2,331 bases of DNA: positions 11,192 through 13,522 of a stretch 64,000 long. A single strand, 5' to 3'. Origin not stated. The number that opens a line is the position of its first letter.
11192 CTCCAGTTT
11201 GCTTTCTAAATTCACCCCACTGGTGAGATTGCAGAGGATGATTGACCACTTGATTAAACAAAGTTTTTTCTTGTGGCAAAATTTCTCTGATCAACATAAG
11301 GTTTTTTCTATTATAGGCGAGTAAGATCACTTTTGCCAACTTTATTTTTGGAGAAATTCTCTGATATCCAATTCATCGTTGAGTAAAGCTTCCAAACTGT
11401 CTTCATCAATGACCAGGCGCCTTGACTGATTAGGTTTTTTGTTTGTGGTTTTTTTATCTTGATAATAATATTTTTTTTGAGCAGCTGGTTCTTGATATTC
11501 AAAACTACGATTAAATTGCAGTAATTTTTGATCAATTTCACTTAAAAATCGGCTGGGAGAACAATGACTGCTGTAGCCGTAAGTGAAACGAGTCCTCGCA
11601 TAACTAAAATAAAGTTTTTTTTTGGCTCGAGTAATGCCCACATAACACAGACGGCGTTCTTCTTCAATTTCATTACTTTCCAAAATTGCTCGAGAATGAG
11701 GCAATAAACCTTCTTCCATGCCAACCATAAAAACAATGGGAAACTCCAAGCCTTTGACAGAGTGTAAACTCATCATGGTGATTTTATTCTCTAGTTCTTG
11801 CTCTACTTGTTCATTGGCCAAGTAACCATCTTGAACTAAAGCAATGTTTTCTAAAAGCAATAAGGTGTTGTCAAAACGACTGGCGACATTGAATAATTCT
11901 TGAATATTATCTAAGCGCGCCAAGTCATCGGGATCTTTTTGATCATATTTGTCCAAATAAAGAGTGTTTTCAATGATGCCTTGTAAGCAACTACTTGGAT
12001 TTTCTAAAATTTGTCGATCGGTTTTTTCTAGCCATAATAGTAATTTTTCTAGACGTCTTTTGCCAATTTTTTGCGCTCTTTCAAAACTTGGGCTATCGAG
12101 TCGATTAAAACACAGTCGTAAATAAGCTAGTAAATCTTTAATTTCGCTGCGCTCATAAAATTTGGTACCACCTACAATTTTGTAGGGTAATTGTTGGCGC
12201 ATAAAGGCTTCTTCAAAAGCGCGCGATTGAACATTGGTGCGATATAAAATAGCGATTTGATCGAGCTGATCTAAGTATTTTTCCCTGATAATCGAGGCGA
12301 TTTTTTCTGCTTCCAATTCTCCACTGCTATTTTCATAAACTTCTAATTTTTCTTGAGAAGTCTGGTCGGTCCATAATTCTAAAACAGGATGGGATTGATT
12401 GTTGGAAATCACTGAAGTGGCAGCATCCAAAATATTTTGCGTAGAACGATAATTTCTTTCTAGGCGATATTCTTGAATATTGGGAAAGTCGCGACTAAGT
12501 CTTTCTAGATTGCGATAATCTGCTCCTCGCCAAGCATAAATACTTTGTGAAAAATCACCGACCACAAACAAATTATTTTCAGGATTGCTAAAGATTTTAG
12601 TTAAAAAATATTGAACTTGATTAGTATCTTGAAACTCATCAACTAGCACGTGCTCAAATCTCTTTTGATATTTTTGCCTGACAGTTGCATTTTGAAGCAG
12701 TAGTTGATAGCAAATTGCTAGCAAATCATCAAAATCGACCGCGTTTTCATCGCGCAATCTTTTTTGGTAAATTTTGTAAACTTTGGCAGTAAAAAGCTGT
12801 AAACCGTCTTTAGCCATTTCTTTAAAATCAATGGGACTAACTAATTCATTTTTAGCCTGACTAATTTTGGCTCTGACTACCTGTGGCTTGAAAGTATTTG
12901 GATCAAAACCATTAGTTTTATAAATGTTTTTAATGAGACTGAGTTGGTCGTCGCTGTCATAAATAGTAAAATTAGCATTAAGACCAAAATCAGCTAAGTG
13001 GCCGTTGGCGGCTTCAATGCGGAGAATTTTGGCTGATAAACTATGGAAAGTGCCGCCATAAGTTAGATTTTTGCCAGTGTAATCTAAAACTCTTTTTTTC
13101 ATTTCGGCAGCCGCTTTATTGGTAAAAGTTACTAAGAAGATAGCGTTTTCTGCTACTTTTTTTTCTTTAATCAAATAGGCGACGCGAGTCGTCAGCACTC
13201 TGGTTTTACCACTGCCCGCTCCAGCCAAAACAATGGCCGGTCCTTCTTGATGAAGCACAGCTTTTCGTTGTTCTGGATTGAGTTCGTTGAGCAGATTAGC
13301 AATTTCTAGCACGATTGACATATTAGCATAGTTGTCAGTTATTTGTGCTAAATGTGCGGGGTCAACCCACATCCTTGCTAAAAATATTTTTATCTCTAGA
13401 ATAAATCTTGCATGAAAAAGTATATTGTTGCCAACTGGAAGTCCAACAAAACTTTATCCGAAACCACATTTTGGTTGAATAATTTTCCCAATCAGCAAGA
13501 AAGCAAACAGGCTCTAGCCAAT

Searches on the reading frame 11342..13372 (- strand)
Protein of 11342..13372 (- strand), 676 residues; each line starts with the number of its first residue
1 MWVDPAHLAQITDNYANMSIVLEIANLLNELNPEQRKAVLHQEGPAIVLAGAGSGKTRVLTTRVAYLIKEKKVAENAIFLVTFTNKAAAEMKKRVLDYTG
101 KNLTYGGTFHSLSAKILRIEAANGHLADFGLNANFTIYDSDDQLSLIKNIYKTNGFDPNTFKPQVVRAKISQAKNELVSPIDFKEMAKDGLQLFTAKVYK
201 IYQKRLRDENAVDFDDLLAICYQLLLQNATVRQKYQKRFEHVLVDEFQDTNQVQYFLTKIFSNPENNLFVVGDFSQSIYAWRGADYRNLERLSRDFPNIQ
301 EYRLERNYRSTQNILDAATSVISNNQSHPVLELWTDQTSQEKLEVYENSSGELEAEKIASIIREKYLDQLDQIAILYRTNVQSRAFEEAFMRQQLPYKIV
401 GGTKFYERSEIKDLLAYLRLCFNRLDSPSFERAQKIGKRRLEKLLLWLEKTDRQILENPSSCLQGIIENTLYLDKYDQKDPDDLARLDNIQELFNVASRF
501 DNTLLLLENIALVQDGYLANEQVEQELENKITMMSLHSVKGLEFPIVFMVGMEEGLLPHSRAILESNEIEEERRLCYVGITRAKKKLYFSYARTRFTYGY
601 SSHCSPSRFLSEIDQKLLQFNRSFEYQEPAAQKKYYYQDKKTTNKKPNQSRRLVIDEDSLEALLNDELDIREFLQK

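Call 28: search_protein_families(library=pfam, proteins=[window:11342-13372:-], max_evalue=0.00001)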
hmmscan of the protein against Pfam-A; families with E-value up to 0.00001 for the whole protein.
window:11342-13372:- (676 aa): 5 families
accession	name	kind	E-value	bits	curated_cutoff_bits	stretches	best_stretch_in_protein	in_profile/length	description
PF00580.27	UvrD-helicase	-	3.3e-83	280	23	1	31-297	1-271/271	UvrD/REP helicase N-terminal domain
PF13361.12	UvrD_C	-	1.7e-66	225.5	25.6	2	302-444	1-150/350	UvrD-like helicase C-terminal domain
PF13245.12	AAA_19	-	3e-23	82.9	25.1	1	35-280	1-132/134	AAA domain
PF13538.12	UvrD_C_2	-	3.3e-09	36.9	27.4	1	532-589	3-51/52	UvrD-like helicase C-terminal domain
PF13604.12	AAA_30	-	5.7e-06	26.6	27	0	30-94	1-65/191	AAA domain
